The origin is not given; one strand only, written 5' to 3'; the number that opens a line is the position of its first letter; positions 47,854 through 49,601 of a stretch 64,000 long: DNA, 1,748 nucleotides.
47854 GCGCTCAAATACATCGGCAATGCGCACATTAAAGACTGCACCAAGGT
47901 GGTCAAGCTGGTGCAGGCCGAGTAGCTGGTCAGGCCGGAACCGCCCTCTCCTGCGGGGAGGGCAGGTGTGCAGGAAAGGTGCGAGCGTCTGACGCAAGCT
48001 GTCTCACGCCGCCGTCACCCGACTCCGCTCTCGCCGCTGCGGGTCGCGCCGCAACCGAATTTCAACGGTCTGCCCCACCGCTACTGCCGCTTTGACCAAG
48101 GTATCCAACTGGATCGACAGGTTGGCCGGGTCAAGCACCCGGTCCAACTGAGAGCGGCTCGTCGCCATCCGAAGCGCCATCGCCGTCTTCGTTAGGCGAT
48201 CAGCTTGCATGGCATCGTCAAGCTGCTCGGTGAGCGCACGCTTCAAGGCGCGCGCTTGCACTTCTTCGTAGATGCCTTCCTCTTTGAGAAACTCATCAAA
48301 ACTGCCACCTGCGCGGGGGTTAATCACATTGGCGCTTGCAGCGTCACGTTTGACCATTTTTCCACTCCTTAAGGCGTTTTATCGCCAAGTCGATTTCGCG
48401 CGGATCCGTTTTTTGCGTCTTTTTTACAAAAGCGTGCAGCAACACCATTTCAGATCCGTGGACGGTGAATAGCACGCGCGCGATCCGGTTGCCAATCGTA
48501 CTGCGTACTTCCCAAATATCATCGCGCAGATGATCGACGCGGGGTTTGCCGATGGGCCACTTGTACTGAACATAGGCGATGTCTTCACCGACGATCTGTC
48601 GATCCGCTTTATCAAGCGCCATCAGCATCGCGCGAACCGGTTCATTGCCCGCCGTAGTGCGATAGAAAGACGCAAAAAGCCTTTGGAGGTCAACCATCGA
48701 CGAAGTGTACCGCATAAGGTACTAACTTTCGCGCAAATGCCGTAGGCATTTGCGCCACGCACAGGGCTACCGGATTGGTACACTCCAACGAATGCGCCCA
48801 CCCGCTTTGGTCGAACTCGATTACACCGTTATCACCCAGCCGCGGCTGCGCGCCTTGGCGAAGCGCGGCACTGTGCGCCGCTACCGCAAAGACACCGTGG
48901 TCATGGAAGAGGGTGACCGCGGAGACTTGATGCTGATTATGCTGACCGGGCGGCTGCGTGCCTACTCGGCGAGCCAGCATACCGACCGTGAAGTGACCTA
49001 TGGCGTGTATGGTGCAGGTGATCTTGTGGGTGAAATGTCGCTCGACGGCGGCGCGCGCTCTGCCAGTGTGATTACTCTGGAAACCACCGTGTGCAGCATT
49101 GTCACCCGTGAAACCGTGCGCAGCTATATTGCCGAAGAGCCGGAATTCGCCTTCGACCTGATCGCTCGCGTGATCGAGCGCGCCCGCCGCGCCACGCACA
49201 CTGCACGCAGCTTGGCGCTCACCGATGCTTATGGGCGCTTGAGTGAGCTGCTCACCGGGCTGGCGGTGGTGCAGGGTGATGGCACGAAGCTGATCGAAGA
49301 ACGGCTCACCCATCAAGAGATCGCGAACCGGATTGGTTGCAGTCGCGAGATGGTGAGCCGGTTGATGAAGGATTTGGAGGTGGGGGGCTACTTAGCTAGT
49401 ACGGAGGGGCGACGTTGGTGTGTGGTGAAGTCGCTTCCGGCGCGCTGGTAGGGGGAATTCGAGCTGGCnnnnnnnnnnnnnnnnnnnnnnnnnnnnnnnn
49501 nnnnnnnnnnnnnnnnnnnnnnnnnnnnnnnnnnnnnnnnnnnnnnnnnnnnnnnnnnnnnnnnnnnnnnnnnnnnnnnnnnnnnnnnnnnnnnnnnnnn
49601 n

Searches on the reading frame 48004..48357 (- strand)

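Call 3: search_protein_families(library=pfam, proteins=[window:48004-48357:-], max_evalue=0.01)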
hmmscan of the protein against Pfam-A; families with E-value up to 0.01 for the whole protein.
window:48004-48357:- (117 aa): 1 family
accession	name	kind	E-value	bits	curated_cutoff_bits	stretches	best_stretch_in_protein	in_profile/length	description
PF13744.12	HTH_37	-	8.1e-05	22.8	27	1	33-102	10-79/80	Helix-turn-helix domain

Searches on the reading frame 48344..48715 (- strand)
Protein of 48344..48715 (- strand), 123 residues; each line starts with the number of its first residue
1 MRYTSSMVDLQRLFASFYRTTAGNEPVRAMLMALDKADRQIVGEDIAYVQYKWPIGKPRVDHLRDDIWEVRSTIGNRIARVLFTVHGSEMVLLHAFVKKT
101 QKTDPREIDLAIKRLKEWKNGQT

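Call 3: search_protein_families(library=pfam, proteins=[window:48344-48715:-], max_evalue=0.01)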
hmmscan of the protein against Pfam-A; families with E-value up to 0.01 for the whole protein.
window:48344-48715:- (123 aa): 1 family
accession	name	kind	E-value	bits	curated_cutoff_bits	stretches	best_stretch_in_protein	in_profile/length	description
PF05973.20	Gp49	-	1.3e-19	70.5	23.9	1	31-116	3-90/90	Phage derived protein Gp49-like (DUF891)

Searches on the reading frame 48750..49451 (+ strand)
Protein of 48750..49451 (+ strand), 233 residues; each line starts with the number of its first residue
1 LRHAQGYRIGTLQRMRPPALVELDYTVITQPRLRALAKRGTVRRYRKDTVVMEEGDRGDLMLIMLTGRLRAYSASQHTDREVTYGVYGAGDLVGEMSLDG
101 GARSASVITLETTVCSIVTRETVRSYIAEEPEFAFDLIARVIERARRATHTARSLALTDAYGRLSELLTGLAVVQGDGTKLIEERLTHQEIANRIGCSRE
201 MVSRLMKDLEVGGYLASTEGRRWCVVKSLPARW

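Call 3: search_protein_families(library=pfam, proteins=[window:48750-49451:+], max_evalue=0.01)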
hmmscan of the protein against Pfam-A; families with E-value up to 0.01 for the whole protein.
window:48750-49451:+ (233 aa): 11 families
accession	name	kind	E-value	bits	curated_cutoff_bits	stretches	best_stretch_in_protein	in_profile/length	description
PF00027.35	cNMP_binding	-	9.7e-16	58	27.5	1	43-129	2-88/89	Cyclic nucleotide-binding domain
PF13545.12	HTH_Crp_2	-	2.3e-11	43.9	27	1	163-227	2-62/70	Crp-like helix-turn-helix domain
PF00325.26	Crp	-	4.5e-10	39.5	21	1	185-210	2-27/32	Bacterial regulatory proteins, crp family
PF06322.17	Phage_NinH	-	9.1e-05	22.7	29.8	0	181-210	12-41/60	Phage NinH protein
PF04545.22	Sigma70_r4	-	0.00013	21.8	24.1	1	183-207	18-42/50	Sigma-70, region 4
PF02082.26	Rrf2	-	0.00092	19.8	30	1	183-221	21-59/132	Iron-dependent Transcriptional regulator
PF01047.28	MarR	-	0.00093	19.5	24.6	0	185-216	17-48/59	MarR family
PF08279.18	HTH_11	-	0.00094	19.5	25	0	184-213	14-43/55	HTH domain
PF13412.12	HTH_24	-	0.0052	16.8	21.9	0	184-214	16-46/48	Winged helix-turn-helix DNA-binding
PF09339.16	HTH_IclR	-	0.0061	16.8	22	0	184-216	17-49/52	IclR helix-turn-helix domain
PF01978.25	TrmB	-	0.0083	16.4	25.6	0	182-221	19-58/68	Sugar-specific transcriptional regulator TrmB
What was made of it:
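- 48750..49451 (+): Crp/Fnr-family regulator with a cNMP-binding domain, convergent on the S8 gene. Pfam PF00027, PF13545 and PF00325 (call 3).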

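Call 4: search_protein_families(library=padloc, proteins=[window:48750-49451:+], max_evalue=0.01)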
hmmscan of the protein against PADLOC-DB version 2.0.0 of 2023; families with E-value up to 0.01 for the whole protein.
window:48750-49451:+ (233 aa): 9 families
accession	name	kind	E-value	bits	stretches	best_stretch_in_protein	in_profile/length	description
PDLC02371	PycTIR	-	1.8e-09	35.4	1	34-149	31-142/288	-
PDLC00731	Effector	-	5.3e-09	33.5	1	34-144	34-140/306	TIR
PDLC00732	Effector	-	4.1e-06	23.9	1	34-144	30-140/301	TIR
PDLC00734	PycC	-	0.00021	18.5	1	34-177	27-169/374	Pycsar cyclase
PDLC00730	Effector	-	0.0024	15.1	1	35-149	51-162/299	TIR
PDLC04133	mad1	-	0.003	15.8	0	183-207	3-27/60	mads_1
PDLC01268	CasR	-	0.005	14.8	1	189-228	141-178/179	"CAS-I,CAS-II,CAS-III,CAS-IV,CAS-V,CAS-VI; associated_signaling"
PDLC01434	CasR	-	0.0063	14.4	0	183-221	139-178/191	"CAS-I,CAS-II,CAS-III,CAS-IV,CAS-V,CAS-VI; associated_signaling"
PDLC01870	CARF3--CARF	-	0.0086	13.9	0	184-223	150-189/228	-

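Call 5: search_protein_families(library=ncbifam, proteins=[window:48750-49451:+], max_evalue=0.01)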
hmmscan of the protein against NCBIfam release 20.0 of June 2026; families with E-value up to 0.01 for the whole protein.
window:48750-49451:+ (233 aa): 14 families
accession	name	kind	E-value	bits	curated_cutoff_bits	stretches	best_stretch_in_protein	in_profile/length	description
NF008732.0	PRK11753.1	equivalog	1e-22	80.6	266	1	29-216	12-202/214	cAMP-activated global transcriptional regulator CRP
NF006901.0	PRK09392.1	equivalog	4.5e-10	39.2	211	1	28-213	18-201/236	transcriptional activator FtrB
NF050806.1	TransRegFixKCaul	equivalog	5.3e-10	38.9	300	1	35-219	18-198/215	transcriptional regulator FixK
NF053664.1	TransRegPtrACyano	equivalog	3e-08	33.2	300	1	66-229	35-193/196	Crp/Fnr family transcriptional regulator PtrA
NF041163.2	encap_f2b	equivalog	2.2e-07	30.4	400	1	13-144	66-199/450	family 2B encapsulin nanocompartment shell protein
TIGR03896.1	cyc_nuc_ocin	subfamily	5.5e-07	29.2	161.05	1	36-146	157-270/317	bacteriocin-type transport-associated protein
TIGR03697.1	NtcA_cyano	equivalog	5.6e-06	26.3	244.95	1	55-212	8-170/193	global nitrogen regulator NtcA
NF008365.0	PRK11161.1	subfamily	1.9e-05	24.1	228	1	46-215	53-224/250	fumarate/nitrate reduction transcriptional regulator Fnr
NF058543.1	ActPatMycb56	equivalog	0.0002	20.3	460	1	30-141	9-118/317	acetyltransferase Pat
TIGR02937.1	sigma70-ECF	superfamily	0.00024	20.8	42.9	1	162-207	109-155/165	sigma-70 family RNA polymerase sigma factor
NF007707.0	PRK10402.1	subfamily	0.0012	18.5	180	1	41-161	32-149/226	transcriptional regulator YeiL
NF052518.1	TransRegLdrP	equivalog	0.0032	17.5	300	1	43-218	2-172/195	transcriptional regulator LdrP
NF010499.0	PRK13918.1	equivalog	0.0033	17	274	1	45-221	17-188/205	CRP/FNR family transcriptional regulator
NF045989.1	TransRegFnrLRhodb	equivalog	0.0073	15.6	300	0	33-227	29-226/245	transcriptional regulator FnrL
